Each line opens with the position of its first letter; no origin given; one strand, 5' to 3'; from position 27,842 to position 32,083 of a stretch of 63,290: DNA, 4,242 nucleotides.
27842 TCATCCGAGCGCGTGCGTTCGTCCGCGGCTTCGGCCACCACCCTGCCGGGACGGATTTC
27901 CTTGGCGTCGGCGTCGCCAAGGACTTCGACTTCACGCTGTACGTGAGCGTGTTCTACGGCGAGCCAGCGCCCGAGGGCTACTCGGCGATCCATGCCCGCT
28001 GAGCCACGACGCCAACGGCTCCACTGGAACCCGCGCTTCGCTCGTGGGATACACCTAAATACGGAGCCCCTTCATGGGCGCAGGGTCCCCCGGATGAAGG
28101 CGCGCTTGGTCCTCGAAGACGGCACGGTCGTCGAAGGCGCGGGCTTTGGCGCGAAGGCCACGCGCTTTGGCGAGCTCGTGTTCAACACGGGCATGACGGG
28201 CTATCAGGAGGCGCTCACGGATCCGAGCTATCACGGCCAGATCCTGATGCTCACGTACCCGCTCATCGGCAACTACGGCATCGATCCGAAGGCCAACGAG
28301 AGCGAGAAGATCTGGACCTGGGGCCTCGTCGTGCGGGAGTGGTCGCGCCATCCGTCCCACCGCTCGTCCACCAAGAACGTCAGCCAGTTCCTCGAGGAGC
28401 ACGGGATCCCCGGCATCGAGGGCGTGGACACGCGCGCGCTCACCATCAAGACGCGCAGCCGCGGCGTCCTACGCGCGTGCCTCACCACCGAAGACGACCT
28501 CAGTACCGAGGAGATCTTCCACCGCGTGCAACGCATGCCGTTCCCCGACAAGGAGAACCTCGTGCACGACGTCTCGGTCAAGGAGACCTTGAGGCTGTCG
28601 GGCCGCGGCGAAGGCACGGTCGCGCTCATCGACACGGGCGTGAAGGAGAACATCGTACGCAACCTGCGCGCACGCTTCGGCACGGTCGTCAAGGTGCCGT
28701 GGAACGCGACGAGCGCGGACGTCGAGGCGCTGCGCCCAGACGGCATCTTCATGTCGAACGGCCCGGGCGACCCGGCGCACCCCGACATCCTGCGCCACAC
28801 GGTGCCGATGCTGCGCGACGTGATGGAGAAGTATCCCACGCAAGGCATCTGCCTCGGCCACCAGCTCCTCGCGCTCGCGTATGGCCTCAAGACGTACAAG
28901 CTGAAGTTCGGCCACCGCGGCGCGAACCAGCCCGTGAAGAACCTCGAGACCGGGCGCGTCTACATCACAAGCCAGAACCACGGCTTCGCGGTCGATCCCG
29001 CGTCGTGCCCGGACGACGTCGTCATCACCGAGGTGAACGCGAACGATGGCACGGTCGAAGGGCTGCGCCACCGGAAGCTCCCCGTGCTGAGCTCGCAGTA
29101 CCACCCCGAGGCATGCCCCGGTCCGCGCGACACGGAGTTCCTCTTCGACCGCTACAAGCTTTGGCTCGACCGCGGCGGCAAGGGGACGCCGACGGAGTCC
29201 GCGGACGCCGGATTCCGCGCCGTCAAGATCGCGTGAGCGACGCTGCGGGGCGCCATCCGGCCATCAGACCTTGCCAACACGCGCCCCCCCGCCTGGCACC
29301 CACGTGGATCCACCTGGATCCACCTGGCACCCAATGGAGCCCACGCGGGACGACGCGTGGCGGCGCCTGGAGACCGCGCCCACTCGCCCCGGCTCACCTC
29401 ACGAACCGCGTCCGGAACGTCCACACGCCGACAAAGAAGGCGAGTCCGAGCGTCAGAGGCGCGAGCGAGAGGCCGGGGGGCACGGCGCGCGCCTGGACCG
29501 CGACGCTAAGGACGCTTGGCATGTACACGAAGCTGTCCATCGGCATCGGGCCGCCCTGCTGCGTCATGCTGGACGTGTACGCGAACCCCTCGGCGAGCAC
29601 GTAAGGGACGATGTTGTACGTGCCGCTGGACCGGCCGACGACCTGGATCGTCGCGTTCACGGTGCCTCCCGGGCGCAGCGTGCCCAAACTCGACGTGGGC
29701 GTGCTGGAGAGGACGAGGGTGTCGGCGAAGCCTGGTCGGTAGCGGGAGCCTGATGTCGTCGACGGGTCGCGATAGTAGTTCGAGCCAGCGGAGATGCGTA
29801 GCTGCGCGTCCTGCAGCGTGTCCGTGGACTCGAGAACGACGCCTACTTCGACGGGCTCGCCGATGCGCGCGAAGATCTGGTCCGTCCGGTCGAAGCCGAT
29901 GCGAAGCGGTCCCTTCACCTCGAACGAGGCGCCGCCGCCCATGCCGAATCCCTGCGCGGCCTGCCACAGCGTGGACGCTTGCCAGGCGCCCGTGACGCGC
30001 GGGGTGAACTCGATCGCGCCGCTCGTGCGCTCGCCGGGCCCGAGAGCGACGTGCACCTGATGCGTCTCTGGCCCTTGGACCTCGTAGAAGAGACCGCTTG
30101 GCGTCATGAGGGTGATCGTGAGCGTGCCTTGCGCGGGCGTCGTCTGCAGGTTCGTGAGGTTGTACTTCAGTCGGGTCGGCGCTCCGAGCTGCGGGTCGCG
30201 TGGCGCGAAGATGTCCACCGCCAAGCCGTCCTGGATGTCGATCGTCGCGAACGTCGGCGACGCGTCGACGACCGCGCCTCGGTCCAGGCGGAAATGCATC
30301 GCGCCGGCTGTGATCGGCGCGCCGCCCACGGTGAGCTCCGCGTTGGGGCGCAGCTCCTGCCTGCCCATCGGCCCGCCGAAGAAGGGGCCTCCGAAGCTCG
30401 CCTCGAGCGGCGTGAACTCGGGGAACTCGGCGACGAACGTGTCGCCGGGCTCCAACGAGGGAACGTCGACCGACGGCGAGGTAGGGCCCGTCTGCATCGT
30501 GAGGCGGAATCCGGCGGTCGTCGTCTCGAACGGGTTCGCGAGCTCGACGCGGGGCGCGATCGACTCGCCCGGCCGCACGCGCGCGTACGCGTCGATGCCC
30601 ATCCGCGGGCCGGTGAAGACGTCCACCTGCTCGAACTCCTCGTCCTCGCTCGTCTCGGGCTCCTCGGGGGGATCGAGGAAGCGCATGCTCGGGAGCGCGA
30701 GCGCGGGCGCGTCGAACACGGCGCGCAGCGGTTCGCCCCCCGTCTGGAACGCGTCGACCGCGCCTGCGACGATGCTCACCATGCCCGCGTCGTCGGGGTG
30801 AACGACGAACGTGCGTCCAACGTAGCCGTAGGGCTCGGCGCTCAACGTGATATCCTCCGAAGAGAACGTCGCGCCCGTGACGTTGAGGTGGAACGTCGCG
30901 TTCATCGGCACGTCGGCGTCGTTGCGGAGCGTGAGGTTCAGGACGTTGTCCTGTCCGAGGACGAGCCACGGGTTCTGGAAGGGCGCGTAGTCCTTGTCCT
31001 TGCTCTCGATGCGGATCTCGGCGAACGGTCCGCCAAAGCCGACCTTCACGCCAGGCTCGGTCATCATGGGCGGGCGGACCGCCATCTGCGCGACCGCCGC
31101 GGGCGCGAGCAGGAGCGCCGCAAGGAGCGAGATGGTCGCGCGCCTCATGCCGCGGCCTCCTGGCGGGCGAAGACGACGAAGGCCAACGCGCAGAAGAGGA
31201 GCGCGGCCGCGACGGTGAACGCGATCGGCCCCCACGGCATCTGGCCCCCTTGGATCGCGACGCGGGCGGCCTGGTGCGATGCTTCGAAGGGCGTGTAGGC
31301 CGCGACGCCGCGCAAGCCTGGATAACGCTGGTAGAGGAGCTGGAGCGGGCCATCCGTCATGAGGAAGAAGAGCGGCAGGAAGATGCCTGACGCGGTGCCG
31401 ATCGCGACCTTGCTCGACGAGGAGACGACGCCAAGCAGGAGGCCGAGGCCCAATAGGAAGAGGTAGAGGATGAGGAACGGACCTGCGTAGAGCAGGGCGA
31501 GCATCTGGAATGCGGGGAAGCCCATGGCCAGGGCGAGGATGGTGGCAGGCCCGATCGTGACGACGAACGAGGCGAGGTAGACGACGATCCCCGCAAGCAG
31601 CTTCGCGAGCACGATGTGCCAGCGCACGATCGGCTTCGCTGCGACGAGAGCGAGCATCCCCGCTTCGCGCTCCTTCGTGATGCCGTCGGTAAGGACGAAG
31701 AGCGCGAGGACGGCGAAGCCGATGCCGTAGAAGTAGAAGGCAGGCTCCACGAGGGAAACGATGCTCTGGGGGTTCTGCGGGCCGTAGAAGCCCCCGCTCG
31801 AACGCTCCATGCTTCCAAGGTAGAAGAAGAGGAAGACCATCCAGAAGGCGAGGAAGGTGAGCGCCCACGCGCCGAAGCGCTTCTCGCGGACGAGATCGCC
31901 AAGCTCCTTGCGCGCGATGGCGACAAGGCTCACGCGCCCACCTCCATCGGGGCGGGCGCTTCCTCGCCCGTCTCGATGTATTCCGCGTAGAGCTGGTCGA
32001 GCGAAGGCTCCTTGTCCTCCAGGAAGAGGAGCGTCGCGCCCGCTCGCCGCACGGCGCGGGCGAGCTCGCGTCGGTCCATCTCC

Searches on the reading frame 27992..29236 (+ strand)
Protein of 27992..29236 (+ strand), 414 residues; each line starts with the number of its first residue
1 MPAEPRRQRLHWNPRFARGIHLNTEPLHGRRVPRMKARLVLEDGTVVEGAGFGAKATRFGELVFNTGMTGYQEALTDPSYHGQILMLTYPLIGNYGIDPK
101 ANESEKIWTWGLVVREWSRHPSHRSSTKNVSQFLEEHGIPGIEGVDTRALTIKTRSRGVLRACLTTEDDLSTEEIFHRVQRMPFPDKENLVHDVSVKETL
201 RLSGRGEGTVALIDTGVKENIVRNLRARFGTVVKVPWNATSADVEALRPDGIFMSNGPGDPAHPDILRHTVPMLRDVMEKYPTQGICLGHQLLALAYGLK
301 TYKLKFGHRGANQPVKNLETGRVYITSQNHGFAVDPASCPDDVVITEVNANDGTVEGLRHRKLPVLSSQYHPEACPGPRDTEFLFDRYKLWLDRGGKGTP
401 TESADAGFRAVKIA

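Call 59: search_protein_families(library=pfam, proteins=[window:27992-29236:+], max_evalue=0.001)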
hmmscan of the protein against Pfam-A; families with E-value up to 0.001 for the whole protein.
window:27992-29236:+ (414 aa): 3 families
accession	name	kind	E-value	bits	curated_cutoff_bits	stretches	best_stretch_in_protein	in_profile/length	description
PF00988.28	CPSase_sm_chain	-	2.1e-51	173.5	27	1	39-163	1-125/126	Carbamoyl-phosphate synthase small chain, CPSase domain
PF00117.34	GATase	-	6.1e-48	163.4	22.8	1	212-388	2-187/190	Glutamine amidotransferase class-I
PF07722.19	Peptidase_C26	-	1e-05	25.9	20.5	0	330-373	177-219/219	Peptidase C26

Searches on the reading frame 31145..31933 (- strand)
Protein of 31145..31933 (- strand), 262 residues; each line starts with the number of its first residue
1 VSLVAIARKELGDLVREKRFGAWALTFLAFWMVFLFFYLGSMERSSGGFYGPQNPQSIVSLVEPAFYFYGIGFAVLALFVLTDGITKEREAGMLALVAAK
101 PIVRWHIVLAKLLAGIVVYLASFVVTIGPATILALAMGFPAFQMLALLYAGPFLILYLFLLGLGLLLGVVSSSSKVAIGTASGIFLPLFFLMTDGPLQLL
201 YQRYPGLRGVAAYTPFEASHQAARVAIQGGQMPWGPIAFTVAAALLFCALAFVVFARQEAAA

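Call 59: search_protein_families(library=pfam, proteins=[window:31145-31933:-], max_evalue=0.001)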
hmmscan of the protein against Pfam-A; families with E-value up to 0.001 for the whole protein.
window:31145-31933:- (262 aa): 4 families
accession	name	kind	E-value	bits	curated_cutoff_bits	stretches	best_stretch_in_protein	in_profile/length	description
PF12679.13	ABC2_membrane_2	-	4.4e-23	82.4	27.2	1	5-259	2-282/283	ABC-2 family transporter protein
PF12698.13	ABC2_membrane_3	-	1.1e-07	31.7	31.6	1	67-255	166-345/347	ABC-2 family transporter protein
PF01061.29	ABC2_membrane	-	5.5e-06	26.5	26.9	1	3-191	3-176/211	ABC-2 type transporter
PF12730.13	ABC2_membrane_4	-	0.00022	21.7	27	1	22-162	15-150/179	ABC-2 family transporter protein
